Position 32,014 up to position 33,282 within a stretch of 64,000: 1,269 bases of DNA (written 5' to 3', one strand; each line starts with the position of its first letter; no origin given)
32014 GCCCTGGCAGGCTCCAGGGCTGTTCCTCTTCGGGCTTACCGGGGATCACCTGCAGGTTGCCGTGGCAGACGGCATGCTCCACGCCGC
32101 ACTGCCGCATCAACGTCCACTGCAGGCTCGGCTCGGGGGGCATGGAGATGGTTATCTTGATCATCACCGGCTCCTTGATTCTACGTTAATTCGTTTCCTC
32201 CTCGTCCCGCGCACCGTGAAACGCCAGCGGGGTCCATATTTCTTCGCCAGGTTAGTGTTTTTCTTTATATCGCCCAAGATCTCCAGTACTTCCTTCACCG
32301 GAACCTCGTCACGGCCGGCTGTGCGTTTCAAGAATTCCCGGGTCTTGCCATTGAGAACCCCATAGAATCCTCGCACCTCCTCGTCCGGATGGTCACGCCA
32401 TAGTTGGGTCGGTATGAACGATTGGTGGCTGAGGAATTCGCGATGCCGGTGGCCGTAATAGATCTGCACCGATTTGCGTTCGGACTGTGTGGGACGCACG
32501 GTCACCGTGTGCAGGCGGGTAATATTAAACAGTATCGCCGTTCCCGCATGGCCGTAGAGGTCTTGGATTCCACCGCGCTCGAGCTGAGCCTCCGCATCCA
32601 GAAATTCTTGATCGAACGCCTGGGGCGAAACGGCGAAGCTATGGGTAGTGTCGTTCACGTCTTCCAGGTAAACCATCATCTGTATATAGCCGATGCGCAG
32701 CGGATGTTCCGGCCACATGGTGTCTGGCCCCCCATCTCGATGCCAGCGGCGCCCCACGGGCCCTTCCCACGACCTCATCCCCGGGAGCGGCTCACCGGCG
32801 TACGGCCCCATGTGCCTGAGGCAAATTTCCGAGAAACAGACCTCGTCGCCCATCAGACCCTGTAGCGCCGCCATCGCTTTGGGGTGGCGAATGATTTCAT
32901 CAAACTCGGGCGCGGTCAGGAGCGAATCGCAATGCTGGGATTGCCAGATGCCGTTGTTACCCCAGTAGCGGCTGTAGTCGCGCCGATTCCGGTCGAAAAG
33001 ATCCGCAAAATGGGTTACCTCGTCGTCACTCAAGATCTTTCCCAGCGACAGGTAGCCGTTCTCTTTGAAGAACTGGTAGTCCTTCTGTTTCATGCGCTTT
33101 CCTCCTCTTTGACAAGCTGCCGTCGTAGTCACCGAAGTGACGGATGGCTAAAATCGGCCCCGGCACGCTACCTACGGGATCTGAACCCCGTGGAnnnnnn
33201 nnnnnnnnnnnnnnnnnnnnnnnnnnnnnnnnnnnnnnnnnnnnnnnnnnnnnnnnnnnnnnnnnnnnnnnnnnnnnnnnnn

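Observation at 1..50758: Four paralogues of an unrecognised 580-656-aa polytopic membrane protein, each wired to PhyH oxygenases: candidate new import/oxidation system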

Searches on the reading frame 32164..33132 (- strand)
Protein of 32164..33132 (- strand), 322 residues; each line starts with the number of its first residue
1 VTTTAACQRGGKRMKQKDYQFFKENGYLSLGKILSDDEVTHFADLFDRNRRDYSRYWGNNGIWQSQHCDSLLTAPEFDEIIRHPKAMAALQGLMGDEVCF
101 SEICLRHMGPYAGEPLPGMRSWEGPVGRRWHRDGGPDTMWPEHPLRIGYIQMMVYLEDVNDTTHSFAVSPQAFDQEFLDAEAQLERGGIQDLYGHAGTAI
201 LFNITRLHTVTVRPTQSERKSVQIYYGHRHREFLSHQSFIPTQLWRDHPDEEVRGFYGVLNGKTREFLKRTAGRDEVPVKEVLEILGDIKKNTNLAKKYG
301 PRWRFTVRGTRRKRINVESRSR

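Call 11: search_protein_families(library=pfam, proteins=[window:32164-33132:-], max_evalue=0.001)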
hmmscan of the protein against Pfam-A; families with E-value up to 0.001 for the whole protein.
window:32164-33132:- (322 aa): 1 family
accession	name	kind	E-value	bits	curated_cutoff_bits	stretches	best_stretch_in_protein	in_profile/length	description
PF05721.19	PhyH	-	0.00011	23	22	1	22-209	1-201/213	Phytanoyl-CoA dioxygenase (PhyH)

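Call 89: search_solved_structures(query=window:32164-33132:-, max_evalue=0.1)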
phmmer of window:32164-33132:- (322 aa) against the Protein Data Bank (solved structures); distinct sequences matched with E-value up to 0.1: 2.
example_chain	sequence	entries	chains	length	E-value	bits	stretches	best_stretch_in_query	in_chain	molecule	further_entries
7c5x_A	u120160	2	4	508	0.0016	20.9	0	153-220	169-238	iota-carbonic anhydrase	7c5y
5epa_A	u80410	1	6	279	0.094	15.1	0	14-92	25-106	SnoK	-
